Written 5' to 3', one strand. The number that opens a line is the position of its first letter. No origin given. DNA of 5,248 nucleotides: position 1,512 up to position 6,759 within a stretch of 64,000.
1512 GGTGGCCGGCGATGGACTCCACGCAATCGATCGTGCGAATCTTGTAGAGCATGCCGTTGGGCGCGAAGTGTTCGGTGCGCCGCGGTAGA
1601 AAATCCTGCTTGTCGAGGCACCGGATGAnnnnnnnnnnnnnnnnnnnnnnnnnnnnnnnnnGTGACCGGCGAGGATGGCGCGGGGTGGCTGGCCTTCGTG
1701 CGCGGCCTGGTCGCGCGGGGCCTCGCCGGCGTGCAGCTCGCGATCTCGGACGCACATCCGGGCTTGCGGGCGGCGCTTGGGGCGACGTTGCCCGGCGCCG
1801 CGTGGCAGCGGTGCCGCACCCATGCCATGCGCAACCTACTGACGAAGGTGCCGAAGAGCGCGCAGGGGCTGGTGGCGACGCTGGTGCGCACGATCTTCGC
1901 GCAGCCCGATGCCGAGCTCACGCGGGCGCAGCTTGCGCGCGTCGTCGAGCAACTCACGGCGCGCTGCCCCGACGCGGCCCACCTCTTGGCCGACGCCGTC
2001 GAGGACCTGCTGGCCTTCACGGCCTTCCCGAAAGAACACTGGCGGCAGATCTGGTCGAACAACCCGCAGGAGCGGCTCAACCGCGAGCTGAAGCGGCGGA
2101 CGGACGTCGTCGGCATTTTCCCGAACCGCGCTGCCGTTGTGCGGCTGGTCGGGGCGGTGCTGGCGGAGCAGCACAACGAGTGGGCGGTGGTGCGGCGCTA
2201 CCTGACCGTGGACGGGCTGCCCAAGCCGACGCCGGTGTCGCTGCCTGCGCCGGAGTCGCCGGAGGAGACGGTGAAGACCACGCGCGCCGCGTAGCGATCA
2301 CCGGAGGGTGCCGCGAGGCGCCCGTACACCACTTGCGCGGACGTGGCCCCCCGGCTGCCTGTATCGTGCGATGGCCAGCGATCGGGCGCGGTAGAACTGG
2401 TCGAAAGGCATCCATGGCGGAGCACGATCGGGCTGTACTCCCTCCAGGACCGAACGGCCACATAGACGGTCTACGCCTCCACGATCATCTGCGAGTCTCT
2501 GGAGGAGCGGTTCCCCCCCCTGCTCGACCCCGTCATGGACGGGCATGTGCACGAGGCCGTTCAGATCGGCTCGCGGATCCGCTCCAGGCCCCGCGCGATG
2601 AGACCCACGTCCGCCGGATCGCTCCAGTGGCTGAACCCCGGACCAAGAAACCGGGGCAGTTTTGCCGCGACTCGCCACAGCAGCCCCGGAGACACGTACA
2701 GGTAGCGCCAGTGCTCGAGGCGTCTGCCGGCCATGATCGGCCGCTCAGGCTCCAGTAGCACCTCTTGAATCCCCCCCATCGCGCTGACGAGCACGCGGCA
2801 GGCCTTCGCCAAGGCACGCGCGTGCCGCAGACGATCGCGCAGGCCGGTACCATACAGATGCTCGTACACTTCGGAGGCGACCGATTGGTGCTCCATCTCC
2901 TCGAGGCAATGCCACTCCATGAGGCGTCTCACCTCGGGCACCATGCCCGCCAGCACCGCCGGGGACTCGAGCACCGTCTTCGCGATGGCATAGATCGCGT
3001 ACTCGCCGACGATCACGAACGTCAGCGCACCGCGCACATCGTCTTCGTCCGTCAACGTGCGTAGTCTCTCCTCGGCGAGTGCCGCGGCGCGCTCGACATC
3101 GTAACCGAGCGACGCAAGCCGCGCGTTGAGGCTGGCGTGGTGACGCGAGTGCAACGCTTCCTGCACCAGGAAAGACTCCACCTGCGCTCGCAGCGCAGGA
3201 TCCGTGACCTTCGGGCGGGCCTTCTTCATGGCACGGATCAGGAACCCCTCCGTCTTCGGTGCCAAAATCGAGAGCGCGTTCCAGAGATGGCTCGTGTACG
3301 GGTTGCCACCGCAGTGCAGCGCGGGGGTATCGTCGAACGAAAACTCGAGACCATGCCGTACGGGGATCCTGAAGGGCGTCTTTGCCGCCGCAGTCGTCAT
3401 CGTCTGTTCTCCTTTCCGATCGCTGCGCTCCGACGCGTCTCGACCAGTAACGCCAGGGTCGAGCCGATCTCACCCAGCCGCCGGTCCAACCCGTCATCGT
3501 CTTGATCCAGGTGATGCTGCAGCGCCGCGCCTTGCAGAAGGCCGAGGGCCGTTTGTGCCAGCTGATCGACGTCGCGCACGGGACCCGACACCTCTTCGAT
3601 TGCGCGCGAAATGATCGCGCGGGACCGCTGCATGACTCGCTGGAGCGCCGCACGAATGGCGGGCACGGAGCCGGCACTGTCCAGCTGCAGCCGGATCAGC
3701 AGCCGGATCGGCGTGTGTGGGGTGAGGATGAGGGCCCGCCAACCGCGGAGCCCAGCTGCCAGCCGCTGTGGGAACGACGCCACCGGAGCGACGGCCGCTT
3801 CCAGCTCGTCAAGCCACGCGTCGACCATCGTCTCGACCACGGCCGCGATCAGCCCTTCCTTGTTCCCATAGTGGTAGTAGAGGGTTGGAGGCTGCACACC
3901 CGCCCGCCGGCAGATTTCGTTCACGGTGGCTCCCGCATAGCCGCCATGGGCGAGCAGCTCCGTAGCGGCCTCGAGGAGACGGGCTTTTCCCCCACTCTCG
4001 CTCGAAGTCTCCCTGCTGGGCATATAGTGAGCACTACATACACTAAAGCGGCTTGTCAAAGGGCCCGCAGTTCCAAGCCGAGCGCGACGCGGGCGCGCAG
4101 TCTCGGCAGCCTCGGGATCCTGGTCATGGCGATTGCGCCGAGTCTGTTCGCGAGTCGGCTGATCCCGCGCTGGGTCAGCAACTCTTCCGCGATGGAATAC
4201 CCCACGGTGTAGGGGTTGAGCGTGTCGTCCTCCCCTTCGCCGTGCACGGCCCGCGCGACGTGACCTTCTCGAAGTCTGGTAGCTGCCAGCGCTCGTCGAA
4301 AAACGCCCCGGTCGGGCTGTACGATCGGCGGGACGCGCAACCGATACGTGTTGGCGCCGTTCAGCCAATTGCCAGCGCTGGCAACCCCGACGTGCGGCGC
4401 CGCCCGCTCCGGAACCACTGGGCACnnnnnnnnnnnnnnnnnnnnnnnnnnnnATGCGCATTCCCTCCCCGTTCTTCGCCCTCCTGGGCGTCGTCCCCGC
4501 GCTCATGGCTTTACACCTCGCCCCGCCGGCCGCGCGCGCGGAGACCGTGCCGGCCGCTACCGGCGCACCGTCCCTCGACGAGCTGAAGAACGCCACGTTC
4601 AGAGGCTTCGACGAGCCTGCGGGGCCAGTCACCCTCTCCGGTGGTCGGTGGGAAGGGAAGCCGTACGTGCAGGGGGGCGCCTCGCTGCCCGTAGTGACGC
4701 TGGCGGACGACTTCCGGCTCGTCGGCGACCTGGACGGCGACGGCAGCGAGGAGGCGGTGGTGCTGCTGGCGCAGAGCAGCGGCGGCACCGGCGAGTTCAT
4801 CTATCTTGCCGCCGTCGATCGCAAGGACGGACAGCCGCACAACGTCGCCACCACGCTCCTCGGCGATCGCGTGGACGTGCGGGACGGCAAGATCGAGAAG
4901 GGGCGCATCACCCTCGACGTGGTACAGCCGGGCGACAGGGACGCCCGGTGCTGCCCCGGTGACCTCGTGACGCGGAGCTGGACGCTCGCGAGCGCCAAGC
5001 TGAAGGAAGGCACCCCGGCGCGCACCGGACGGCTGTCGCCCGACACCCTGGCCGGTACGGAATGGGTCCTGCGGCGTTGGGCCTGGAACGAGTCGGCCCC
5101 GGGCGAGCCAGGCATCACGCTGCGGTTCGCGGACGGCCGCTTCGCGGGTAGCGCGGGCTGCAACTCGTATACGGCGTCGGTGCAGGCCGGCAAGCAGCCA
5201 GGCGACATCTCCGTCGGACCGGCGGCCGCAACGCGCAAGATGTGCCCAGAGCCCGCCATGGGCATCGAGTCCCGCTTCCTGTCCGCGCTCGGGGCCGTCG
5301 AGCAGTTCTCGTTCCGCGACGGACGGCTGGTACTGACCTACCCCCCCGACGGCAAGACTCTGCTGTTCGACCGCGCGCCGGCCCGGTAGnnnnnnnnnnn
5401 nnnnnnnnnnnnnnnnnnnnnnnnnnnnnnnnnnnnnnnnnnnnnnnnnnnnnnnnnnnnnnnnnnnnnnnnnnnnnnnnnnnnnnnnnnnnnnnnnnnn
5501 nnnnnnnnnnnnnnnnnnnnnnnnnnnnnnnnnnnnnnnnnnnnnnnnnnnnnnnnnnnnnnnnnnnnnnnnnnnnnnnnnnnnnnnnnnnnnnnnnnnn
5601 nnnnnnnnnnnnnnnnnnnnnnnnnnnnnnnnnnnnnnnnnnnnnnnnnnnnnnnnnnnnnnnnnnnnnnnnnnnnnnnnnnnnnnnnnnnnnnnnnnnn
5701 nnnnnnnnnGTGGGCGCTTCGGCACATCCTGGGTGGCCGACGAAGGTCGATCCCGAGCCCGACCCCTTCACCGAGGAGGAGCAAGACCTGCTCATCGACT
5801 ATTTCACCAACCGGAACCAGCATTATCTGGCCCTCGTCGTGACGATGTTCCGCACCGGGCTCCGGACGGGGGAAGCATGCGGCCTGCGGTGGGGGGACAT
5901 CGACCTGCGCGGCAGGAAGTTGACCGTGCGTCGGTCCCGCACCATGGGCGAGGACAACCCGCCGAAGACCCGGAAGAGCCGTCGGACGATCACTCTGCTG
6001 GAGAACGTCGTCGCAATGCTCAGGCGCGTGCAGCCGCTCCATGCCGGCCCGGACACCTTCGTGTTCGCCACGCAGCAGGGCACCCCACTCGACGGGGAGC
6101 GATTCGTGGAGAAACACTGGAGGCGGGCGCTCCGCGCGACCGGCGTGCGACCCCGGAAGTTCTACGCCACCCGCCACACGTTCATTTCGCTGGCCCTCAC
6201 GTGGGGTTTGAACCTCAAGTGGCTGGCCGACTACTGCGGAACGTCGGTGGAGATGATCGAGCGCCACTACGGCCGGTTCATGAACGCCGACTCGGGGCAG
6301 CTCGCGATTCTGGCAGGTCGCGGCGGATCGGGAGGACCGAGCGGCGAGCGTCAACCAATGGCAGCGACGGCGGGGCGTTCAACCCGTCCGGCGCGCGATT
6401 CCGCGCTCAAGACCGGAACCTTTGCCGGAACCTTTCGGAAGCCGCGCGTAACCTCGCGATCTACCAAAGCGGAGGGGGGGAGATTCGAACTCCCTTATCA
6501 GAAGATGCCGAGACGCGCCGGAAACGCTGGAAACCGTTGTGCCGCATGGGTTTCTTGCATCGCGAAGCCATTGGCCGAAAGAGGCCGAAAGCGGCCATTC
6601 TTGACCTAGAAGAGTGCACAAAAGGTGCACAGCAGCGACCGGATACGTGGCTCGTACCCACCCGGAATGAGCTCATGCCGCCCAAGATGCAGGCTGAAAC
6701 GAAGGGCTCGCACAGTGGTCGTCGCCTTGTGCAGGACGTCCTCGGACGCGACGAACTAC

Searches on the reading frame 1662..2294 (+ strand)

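Call 64: search_protein_families(library=pfam, proteins=[window:1662-2294:+], max_evalue=0.001)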
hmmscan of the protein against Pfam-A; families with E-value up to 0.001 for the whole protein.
window:1662-2294:+ (210 aa): 1 family
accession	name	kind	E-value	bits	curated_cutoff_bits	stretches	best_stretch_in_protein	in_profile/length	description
PF00872.24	Transposase_mut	-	1.3e-62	212.3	21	1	3-175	205-377/379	Transposase, Mutator family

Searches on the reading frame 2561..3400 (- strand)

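Call 64: search_protein_families(library=pfam, proteins=[window:2561-3400:-], max_evalue=0.001)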
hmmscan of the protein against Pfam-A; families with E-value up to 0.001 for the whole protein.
window:2561-3400:- (279 aa): 2 families
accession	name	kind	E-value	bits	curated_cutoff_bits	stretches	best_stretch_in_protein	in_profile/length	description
PF10118.14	Metal_hydrol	-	5.9e-47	160.9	33.2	1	18-259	5-244/247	Predicted metal-dependent hydrolase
PF11583.14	AurF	-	4.2e-07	29.8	29.6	1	78-213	111-242/282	P-aminobenzoate N-oxygenase AurF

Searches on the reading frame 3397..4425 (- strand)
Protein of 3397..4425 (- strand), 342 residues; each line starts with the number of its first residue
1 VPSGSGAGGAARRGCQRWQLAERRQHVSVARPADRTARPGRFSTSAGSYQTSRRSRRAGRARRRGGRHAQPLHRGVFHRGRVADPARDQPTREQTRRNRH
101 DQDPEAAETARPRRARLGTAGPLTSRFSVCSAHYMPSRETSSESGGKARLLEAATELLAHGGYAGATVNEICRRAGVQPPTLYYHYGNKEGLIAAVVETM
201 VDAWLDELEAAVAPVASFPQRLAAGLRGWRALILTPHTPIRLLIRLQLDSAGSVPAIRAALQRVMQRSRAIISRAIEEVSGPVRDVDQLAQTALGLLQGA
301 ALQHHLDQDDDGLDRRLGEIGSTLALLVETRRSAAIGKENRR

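Call 93: search_protein_families(library=pfam, proteins=[window:3397-4425:-], max_evalue=0.01)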
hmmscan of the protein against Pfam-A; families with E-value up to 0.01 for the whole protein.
window:3397-4425:- (342 aa): 3 families
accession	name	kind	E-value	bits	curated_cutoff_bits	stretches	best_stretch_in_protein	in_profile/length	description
PF00440.29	TetR_N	-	1.1e-16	60.8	24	1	150-196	1-47/47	Bacterial regulatory proteins, tetR family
PF16925.10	TetR_C_13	-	0.00013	22.7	27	1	242-315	26-104/109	Tetracyclin repressor-like, C-terminal domain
PF21993.1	TetR_C_13_2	-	0.0014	19.3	27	1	247-314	31-98/103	Transcriptional regulator LmrA/YxaF-like, C-terminal domain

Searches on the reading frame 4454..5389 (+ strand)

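Call 64: search_protein_families(library=pfam, proteins=[window:4454-5389:+], max_evalue=0.001)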
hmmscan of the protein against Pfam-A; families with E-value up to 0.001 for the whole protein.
window:4454-5389:+ (311 aa): 1 family
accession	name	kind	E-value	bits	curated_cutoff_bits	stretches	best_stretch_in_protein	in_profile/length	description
PF03724.22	META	-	1.8e-23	83.1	24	1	197-297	2-100/109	META domain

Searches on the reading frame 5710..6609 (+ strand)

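Call 64: search_protein_families(library=pfam, proteins=[window:5710-6609:+], max_evalue=0.001)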
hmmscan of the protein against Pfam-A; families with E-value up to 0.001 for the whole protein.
window:5710-6609:+ (299 aa): 1 family
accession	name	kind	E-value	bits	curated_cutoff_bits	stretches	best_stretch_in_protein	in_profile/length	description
PF00589.27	Phage_integrase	-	1.6e-16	61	27.1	1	21-187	4-165/172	Phage integrase family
